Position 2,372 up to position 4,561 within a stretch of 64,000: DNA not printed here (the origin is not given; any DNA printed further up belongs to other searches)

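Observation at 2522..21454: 17-kb single-strand glycan-degradation locus pairing secreted GH55 enzymes with leaderless sulfatase, GH29 fucosidase and GH31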

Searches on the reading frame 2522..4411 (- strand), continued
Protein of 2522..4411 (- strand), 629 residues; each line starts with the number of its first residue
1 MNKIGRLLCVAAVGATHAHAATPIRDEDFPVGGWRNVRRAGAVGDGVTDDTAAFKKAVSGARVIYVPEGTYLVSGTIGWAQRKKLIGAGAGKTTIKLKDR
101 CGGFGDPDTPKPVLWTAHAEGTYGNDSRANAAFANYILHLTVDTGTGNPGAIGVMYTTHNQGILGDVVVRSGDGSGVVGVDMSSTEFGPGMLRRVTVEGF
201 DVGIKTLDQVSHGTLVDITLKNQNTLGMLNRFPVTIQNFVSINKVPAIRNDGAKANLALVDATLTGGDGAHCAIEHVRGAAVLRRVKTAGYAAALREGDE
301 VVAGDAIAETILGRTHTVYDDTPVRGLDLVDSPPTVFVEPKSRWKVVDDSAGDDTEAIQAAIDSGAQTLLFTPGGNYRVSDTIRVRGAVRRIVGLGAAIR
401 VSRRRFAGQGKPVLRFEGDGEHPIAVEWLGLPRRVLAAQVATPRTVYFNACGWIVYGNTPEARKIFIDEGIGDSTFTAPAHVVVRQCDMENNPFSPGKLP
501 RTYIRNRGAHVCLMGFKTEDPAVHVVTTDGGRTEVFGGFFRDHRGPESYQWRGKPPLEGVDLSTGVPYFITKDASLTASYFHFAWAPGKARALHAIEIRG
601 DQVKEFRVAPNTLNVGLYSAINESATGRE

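Call 16: find_encoding_contigs(protein=P0003, flank=10000, max_places=3)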
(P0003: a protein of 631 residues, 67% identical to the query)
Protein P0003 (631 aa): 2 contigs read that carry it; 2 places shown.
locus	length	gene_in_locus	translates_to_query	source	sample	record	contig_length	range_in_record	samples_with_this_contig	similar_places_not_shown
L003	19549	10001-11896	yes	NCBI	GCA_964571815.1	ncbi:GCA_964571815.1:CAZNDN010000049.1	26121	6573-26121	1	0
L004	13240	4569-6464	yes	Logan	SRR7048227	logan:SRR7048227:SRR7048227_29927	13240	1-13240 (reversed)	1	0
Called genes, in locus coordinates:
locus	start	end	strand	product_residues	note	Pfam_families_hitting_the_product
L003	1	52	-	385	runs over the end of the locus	PF07998:Peptidase_M54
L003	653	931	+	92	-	-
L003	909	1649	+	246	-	-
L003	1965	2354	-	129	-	PF01850:PIN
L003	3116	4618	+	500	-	PF02610:AraA_N, PF24856:AraA_central, PF11762:Arabinose_Iso_C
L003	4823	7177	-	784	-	PF03636:Glyco_hydro_65N, PF03632:Glyco_hydro_65m, PF03633:Glyco_hydro_65C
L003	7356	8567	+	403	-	PF00294:PfkB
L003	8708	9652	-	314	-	PF02826:2-Hacid_dh_C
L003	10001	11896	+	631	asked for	PF12708:Pect-lyase_RHGA_epim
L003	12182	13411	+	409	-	-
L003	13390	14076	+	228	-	PF01740:STAS, PF13466:STAS_2, PF01740:STAS, PF13466:STAS_2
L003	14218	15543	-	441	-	PF04326:SLFN_AlbA_2, PF13749:HATPase_c_4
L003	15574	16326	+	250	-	PF13377:Peripla_BP_3 (faint)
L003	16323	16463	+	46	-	-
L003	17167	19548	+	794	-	?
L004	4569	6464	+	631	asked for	PF12708:Pect-lyase_RHGA_epim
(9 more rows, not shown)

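Call 33: search_solved_structures(query=A2, max_evalue=0.01, show_alignments=3)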
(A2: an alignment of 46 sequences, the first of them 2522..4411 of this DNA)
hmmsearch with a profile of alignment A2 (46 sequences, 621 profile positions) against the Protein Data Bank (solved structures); distinct sequences matched with E-value up to 0.01: 25.
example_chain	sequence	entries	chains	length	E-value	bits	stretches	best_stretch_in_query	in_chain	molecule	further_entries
5m5z_A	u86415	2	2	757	3e-33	118.2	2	30-149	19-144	Beta-1,3-glucanase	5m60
3eqn_A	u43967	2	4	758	4.1e-31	111.2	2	33-127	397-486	Glucan 1,3-beta-glucosidase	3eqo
7chu_A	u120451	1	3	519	7.3e-16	60.8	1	35-102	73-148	Putative pectin lyase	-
8jhh_A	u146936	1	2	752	1.6e-14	56.4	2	32-163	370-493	MnLam55A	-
5lw3_A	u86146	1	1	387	3.1e-14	55.4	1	37-107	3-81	Poly(beta-D-mannuronate) C5 epimerase 6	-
3gq7_A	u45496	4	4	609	9.9e-14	53.8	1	37-106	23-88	Preneck appendage protein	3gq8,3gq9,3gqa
6qz9_A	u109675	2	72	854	1e-13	53.7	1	37-106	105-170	Pre-neck appendage protein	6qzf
3suc_A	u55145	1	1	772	1.5e-13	53.2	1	37-106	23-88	Preneck appendage protein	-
3zpp_A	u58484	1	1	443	4.2e-13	51.7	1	34-91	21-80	CELL WALL SURFACE ANCHOR FAMILY PROTEIN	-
2pyg_A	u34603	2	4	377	4.7e-13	51.5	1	37-107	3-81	Poly(beta-D-mannuronate) C5 epimerase 4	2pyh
8ja4_A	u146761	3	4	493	1.3e-12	50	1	37-154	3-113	mannuronan 5-epimerase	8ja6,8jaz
8xfq_A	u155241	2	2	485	1.4e-12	49.9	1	37-154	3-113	mannuronan 5-epimerase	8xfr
4mr0_A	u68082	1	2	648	1.7e-12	49.6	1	34-91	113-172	Plasmin and fibronectin-binding protein A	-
5zru_A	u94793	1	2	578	1.9e-07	33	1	32-104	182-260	Alpha-1,3-glucanase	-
7c7d_A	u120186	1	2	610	2.7e-07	32.5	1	20-99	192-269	alpha-1,3-glucanase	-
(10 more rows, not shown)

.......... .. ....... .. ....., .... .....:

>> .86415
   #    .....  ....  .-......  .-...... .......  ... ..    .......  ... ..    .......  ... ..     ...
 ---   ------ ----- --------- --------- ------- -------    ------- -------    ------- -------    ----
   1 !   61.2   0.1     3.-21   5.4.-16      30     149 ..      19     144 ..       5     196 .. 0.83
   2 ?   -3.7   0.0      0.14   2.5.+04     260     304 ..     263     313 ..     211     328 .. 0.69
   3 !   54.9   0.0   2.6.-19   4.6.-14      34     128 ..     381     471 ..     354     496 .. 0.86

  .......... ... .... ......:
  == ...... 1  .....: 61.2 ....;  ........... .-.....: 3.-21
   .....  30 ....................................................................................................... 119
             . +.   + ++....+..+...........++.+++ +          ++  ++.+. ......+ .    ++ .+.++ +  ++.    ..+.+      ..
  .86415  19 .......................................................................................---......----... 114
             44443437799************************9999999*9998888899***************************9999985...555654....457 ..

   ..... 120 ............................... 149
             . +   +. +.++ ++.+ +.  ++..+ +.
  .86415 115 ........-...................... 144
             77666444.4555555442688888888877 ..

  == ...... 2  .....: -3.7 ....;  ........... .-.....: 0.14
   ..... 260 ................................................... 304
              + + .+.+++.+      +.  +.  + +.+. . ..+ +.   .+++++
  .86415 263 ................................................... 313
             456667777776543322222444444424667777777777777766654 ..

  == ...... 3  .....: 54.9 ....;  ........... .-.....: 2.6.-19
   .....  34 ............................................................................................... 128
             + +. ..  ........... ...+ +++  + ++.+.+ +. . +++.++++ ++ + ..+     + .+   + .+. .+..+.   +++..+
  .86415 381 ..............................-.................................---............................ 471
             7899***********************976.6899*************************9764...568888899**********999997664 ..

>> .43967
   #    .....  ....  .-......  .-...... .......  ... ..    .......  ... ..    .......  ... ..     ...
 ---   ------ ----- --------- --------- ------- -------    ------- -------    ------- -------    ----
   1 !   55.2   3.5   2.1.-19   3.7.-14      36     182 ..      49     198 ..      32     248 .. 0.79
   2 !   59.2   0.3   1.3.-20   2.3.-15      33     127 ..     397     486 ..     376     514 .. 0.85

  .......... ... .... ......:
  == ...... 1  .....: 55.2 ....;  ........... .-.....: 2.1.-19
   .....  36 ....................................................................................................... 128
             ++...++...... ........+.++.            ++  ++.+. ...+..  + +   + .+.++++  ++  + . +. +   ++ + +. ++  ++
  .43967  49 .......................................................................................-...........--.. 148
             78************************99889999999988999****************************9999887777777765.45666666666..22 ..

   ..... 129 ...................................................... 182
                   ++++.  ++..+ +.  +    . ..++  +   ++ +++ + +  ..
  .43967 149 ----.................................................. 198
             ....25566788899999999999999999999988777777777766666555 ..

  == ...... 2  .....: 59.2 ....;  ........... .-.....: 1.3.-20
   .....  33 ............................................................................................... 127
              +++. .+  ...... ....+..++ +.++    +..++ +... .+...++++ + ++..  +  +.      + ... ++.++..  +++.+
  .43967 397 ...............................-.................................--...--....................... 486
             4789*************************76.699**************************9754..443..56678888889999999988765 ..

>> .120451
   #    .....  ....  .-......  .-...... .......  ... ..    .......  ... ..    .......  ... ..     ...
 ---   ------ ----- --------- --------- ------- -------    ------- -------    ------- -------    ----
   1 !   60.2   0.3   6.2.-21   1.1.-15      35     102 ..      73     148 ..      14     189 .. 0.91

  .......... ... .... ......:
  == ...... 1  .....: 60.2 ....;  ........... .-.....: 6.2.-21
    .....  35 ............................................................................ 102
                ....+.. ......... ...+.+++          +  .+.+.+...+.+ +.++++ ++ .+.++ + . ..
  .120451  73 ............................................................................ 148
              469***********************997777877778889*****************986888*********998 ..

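Call 41: predict_structure(alignment_id=A2)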
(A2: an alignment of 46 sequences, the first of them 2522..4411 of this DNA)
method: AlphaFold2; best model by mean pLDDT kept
length: 629 residues; sequences in the alignment: 46
mean_pLDDT: 92.1   pTM: 0.92
mean pLDDT of the five models: 92.1, 91.5, 90.9, 90.9, 90.7
residues with pLDDT >= 90: 511; 70-90: 71; 50-70: 30; < 50: 17
segments of 3 or more residues with pLDDT < 50: 1-5, 13-20
pLDDT, mean of each block of 10 residues (from residue 1): 46 44 58 82 98 95 93 97 92 97 98 93 76 92 98 95 96 98 81 98 92 97 98 98 98 97 95 98 98 98 98 98 97 94 92 97 97 93 98 94 93 97 96 96 98 96 96 95 95 69 96 94 96 97 85 93 95 98 94 96 97 97 76
secondary structure, 60 per line:
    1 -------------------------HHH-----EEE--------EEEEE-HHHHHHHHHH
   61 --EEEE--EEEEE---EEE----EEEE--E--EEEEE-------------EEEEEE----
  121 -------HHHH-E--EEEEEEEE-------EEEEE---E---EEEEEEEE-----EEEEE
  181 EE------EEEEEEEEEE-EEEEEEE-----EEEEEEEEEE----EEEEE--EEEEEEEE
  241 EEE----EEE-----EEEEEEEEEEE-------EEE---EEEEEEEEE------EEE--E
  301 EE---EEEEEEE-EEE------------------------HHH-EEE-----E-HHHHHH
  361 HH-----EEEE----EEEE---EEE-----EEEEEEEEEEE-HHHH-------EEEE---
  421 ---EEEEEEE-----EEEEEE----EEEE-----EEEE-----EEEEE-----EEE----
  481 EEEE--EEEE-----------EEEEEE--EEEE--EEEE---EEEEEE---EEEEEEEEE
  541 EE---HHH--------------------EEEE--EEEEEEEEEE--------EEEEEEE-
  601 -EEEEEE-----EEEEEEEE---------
elements in order: E34-36 E45-49 H51-60 E63-66 E69-73 E77-79 E84-87 E93-97 E111-116 H128-131 E136-143 E151-155 E163-170 E176-182 E189-198 E200-206 E212-221 E226-230 E233-243 E248-250 E256-266 E274-276 E280-288 E295-297 E300-302 E306-312 E314-316 E345-347 H355-362 E368-371 E376-379 E383-385 E391-401 H403-406 E414-417 E424-430 E436-441 E446-449 E455-458 E464-468 E474-476 E481-484 E487-490 E502-507 E510-513 E516-519 E523-528 E532-542 E569-572 E575-584 E593-599 E602-607 E613-620
